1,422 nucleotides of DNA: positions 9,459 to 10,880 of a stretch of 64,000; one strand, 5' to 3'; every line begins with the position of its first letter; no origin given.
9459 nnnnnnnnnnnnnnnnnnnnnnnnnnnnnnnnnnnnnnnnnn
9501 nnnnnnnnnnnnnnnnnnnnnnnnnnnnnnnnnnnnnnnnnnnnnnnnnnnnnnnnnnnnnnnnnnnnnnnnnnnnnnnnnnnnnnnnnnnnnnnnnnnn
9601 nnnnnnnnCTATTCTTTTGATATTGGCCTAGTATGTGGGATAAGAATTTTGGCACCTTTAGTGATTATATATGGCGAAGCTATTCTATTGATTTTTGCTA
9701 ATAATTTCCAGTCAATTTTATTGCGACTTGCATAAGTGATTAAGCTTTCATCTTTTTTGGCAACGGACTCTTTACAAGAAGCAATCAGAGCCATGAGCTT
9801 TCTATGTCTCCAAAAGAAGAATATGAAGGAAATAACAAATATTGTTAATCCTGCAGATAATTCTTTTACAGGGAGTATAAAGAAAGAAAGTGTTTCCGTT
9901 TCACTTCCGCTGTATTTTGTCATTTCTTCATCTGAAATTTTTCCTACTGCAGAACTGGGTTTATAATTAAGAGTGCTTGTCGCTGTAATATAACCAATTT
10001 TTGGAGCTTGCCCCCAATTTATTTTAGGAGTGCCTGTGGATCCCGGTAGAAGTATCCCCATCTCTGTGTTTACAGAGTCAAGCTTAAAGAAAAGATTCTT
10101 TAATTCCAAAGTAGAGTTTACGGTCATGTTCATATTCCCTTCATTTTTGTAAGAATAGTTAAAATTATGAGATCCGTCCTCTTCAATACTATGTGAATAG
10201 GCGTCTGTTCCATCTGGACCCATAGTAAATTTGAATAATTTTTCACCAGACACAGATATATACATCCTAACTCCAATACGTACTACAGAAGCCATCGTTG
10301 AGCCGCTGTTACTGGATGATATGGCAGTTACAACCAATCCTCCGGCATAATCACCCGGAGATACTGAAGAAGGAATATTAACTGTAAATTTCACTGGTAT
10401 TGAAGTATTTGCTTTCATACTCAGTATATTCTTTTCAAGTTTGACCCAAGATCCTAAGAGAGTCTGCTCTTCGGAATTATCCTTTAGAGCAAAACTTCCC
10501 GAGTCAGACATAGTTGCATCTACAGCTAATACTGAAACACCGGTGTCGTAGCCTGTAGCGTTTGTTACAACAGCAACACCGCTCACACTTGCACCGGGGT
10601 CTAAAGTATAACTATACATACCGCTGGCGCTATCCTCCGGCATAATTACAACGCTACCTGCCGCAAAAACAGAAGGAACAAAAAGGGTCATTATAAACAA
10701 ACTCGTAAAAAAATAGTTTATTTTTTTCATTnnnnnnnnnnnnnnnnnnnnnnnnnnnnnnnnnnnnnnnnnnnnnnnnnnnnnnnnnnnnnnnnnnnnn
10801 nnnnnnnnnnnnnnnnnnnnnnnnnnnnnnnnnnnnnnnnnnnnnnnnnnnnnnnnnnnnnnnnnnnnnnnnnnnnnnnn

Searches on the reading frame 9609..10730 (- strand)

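Call 88: search_protein_families(library=pfam, proteins=[window:9609-10730:-], max_evalue=0.0001)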
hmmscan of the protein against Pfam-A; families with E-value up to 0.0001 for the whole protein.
window:9609-10730:- (373 aa): 1 family
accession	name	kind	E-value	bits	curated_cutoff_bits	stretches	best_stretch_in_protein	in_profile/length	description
PF06030.18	WxLIP_PGBD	-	1.6e-05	25.4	27.3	1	33-135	13-120/121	WxL Interacting Protein, peptidoglycan binding domain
